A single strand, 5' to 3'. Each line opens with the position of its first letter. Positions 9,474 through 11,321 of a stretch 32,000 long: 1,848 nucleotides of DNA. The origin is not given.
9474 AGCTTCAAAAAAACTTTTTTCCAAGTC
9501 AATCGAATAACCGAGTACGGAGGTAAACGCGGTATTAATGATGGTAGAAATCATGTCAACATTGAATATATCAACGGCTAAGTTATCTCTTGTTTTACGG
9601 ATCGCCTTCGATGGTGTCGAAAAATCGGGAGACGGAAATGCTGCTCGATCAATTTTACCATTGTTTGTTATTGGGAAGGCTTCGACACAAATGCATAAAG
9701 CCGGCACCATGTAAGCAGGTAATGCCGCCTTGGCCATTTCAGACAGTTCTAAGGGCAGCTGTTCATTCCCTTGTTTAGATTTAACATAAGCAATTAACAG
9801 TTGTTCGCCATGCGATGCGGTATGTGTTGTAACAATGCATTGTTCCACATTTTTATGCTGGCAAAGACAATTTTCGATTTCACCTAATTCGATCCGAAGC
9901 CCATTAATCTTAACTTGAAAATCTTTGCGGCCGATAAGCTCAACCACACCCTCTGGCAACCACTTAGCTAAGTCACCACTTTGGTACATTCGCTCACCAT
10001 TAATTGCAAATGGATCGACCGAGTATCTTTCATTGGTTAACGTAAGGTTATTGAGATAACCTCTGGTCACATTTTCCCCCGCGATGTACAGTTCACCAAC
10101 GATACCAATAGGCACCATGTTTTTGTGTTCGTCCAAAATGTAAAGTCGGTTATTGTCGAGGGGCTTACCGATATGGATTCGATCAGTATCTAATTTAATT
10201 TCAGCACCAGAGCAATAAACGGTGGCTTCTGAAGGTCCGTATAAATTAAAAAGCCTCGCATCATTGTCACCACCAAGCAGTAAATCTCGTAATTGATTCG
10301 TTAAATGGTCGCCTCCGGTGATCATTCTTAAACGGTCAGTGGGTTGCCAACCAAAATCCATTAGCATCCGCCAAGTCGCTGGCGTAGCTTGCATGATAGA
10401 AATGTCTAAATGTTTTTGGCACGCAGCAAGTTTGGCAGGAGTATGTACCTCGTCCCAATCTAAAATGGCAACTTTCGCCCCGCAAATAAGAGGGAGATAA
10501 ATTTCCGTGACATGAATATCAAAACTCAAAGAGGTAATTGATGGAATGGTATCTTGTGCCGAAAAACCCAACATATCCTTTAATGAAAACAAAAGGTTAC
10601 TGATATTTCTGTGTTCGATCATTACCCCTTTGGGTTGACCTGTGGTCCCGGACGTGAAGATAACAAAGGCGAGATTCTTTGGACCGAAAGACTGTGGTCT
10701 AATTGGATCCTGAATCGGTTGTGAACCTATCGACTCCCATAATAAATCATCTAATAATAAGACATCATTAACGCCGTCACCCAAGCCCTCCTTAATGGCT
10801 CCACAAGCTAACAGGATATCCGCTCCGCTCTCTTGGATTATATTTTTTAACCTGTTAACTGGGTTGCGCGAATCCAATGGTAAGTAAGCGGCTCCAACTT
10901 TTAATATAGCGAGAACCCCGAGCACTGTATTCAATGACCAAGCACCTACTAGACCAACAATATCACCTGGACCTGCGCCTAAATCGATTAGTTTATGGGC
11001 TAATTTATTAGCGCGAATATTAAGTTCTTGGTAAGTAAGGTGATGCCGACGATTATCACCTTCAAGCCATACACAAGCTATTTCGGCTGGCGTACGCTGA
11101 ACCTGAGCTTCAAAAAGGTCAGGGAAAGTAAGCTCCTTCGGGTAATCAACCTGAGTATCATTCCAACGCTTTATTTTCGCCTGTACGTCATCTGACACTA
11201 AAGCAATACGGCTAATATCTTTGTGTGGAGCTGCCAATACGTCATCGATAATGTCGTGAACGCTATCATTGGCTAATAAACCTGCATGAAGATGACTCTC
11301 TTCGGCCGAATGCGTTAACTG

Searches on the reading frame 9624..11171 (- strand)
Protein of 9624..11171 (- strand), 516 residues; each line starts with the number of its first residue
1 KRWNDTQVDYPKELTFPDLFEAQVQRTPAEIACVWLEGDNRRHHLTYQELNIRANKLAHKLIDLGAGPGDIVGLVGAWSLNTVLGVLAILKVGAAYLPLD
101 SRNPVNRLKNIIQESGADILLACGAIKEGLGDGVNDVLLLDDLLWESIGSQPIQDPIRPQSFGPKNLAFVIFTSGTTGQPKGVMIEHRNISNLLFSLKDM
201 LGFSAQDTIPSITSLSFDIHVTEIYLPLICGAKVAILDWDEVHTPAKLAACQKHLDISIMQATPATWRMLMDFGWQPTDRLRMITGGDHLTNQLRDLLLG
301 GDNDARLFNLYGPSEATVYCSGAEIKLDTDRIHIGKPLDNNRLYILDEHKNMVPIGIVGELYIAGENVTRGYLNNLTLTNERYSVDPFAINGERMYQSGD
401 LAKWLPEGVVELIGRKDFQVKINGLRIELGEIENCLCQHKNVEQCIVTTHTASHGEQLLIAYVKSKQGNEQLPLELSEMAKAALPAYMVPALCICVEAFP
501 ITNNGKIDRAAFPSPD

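Call 65: search_protein_families(library=pfam, proteins=[window:9624-11171:-], max_evalue=0.001)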
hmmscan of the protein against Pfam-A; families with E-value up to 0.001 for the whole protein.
window:9624-11171:- (516 aa): 2 families
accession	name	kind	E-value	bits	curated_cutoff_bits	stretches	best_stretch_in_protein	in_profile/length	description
PF00501.34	AMP-binding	-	1.1e-76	258.6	29.9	1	20-373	1-384/384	AMP-binding enzyme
PF13193.12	AMP-binding_C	-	2.2e-11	45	24.5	1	431-506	1-76/76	AMP-binding enzyme C-terminal domain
